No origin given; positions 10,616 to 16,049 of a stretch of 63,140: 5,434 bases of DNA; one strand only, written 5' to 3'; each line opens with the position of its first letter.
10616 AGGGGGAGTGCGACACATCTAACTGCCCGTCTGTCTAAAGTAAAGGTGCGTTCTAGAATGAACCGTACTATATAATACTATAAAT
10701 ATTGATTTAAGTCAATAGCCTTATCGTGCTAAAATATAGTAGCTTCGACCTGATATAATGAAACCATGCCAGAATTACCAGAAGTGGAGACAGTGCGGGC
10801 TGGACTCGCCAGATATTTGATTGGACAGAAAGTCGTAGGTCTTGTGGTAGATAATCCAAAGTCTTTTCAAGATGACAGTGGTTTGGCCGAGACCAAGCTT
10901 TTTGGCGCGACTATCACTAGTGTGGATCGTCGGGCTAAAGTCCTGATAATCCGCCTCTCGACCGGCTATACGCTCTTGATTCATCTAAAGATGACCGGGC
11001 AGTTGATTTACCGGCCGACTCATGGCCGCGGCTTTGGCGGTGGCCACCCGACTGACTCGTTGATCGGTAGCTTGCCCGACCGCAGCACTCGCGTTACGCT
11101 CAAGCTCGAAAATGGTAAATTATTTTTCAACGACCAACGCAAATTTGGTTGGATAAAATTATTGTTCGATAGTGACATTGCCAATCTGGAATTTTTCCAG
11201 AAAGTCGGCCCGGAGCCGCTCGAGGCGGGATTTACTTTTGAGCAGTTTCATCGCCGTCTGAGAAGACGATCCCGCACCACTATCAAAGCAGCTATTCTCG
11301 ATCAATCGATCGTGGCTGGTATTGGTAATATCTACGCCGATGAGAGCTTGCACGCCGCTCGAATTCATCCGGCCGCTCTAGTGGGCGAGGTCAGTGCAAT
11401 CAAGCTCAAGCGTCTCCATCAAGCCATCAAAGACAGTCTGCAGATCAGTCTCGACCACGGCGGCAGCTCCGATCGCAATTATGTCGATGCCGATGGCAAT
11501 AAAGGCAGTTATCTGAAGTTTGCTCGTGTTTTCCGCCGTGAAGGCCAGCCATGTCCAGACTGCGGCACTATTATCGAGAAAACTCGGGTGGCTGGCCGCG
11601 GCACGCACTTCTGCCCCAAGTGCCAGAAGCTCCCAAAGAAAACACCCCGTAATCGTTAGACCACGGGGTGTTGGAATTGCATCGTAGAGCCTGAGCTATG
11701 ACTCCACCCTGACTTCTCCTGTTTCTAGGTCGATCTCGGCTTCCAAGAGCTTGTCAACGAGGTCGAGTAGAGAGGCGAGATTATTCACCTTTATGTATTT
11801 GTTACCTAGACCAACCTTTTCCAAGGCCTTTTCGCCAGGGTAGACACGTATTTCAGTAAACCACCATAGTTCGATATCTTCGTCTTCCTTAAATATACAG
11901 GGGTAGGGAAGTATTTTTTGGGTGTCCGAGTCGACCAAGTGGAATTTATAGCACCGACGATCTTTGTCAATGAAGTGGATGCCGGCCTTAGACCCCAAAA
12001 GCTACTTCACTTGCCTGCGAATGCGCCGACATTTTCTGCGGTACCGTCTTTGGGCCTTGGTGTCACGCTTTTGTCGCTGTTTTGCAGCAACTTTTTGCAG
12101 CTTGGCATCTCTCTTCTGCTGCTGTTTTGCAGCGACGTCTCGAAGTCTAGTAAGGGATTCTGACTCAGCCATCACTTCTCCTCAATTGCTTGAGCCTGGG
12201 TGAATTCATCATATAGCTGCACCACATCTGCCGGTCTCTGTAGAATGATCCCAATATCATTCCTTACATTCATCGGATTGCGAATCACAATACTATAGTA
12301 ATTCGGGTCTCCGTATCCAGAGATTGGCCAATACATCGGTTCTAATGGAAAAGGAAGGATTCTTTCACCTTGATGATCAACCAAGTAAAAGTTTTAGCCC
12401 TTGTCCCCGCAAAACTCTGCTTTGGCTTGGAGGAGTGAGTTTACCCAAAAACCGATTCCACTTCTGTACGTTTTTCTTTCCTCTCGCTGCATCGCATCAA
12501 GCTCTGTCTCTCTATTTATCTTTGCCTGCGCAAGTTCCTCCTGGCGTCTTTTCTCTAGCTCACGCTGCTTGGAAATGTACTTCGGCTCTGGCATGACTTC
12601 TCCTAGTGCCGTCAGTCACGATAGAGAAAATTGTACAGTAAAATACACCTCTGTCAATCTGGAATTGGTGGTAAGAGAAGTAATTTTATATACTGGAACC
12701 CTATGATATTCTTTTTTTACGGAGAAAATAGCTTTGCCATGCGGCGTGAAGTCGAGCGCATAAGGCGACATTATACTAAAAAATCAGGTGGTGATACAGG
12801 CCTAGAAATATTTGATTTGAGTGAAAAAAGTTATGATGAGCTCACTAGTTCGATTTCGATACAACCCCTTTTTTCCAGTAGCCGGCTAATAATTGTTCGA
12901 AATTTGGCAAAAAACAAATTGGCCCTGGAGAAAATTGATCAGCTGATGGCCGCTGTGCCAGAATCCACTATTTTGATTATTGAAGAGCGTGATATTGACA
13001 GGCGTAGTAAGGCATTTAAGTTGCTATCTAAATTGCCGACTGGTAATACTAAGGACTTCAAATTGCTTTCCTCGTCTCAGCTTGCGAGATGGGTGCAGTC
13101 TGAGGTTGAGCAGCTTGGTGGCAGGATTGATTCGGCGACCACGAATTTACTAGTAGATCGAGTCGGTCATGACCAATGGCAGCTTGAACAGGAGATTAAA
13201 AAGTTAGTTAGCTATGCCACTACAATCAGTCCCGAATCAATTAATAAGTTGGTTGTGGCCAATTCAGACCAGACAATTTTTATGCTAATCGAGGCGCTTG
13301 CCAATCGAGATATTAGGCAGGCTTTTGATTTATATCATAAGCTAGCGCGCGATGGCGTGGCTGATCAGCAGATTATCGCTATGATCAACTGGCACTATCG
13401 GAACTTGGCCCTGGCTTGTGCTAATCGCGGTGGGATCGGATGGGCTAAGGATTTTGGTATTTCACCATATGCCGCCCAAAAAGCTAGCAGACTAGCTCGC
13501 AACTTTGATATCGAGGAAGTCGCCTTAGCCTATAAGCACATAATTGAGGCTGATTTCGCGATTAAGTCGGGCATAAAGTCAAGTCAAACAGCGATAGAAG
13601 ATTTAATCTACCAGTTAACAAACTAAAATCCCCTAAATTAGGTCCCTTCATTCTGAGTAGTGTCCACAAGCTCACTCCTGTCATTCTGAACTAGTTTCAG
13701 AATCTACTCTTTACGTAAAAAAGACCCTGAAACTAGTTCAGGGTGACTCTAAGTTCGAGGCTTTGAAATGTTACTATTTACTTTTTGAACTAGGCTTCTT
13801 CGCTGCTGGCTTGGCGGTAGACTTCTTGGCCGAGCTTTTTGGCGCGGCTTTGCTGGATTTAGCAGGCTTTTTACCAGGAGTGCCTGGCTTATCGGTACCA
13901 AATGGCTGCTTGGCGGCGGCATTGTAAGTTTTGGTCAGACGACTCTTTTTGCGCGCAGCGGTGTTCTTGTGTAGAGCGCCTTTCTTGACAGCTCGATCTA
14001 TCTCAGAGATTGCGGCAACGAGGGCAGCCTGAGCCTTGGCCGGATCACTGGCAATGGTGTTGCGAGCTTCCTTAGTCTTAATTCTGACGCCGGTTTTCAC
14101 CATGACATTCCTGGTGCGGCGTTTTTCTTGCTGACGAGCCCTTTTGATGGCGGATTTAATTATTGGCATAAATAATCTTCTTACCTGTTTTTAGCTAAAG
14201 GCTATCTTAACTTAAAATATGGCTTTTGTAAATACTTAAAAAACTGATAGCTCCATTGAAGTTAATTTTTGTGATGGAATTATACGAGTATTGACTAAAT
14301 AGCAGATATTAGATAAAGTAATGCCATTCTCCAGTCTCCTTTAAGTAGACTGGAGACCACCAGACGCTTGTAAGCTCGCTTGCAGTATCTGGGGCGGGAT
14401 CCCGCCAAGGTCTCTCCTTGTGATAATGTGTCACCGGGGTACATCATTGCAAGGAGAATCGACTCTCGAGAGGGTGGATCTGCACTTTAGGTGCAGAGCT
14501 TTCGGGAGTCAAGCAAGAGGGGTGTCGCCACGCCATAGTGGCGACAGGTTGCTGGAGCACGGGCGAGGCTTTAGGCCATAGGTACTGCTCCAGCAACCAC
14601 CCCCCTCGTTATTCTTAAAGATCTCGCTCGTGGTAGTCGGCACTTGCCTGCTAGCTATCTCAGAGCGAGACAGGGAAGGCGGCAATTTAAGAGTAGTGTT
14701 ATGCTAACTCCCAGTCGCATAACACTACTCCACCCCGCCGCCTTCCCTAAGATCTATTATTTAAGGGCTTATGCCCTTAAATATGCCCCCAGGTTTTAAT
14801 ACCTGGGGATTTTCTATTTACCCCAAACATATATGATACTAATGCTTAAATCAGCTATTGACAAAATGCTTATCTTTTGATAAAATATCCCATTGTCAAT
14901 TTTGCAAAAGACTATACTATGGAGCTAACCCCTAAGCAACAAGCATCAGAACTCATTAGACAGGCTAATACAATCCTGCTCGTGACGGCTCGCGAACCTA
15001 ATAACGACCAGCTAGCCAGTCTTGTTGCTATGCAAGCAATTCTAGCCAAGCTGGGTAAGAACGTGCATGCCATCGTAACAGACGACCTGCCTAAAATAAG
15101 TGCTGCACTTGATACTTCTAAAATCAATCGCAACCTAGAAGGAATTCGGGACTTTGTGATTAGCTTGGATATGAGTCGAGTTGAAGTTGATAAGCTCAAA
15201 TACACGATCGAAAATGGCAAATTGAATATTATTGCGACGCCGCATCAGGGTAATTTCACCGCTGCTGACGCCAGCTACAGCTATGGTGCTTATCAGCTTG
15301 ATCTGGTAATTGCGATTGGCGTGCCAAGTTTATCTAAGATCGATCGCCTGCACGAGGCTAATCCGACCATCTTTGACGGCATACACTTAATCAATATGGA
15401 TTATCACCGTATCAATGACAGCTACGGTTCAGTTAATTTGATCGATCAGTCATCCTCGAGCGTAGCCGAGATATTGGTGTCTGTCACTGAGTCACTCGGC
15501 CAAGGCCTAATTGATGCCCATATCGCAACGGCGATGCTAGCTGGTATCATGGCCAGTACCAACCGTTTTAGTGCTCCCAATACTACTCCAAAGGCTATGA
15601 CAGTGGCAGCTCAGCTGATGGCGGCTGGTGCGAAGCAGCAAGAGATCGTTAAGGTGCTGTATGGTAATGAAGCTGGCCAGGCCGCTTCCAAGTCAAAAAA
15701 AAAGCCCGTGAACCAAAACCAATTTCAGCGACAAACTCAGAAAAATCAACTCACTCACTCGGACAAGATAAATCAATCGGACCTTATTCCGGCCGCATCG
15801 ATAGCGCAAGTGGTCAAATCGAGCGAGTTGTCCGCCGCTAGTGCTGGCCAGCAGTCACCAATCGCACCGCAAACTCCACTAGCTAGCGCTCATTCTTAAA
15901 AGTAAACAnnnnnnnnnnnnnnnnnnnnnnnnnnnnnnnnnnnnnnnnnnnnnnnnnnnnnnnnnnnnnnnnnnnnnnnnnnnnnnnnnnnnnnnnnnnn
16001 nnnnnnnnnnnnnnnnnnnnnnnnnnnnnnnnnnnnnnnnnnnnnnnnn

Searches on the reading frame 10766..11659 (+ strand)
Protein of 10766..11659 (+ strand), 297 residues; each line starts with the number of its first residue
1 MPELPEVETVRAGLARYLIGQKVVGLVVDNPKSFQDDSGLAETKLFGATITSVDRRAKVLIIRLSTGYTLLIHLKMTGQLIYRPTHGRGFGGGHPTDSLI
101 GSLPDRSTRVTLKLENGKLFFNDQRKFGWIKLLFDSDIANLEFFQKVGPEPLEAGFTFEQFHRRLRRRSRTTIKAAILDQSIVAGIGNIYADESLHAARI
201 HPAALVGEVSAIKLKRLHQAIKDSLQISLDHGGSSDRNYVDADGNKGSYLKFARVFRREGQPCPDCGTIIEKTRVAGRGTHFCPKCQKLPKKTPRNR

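Call 37: search_protein_families(library=pfam, proteins=[window:10766-11659:+], max_evalue=0.0001)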
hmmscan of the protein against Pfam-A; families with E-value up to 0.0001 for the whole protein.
window:10766-11659:+ (297 aa): 3 families
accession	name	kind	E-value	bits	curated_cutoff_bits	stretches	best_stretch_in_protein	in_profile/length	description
PF01149.29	Fapy_DNA_glyco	-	3.7e-27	95.7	25.5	1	1-129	1-116/117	Formamidopyrimidine-DNA glycosylase N-terminal domain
PF06831.19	H2TH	-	4e-24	84.9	34.7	1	147-235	1-88/93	Formamidopyrimidine-DNA glycosylase H2TH domain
PF06827.20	zf-FPG_IleRS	-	6.2e-12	45.5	21.3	1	260-288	1-29/30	Zinc finger found in FPG and IleRS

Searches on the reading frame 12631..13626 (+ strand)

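Call 37: search_protein_families(library=pfam, proteins=[window:12631-13626:+], max_evalue=0.0001)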
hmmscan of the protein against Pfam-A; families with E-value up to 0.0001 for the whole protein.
window:12631-13626:+ (331 aa): 2 families
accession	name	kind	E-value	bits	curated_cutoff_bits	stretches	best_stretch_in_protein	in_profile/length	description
PF21694.2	DNA_pol3_delta_C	-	1.6e-18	67.3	27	1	214-329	2-121/121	DNA polymerase III delta subunit, C-terminal domain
PF06144.19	DNA_pol3_delta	-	1.1e-14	54.9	21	1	28-134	2-116/124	DNA polymerase III, delta subunit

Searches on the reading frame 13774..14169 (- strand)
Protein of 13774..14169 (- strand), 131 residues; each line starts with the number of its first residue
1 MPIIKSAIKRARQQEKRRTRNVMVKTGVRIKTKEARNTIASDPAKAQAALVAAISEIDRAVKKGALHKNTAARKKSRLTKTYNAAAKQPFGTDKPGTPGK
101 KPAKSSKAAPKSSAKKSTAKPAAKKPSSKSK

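Call 37: search_protein_families(library=pfam, proteins=[window:13774-14169:-], max_evalue=0.0001)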
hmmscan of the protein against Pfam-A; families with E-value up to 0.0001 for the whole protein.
window:13774-14169:- (131 aa): 1 family
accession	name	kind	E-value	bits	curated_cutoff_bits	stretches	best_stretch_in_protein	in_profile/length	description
PF01649.23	Ribosomal_S20p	-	3.6e-25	88.8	29.5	1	4-83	3-83/83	Ribosomal protein S20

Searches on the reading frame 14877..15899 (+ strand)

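Call 42: search_protein_families(library=pfam, proteins=[window:14877-15899:+], max_evalue=0.0001)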
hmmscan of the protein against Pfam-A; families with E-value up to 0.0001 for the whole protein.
window:14877-15899:+ (340 aa): 1 family
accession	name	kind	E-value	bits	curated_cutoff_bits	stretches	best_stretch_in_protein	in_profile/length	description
PF01368.27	DHH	-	8.6e-09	36.2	28.1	1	33-224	2-125/125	DHH family, N-terminal domain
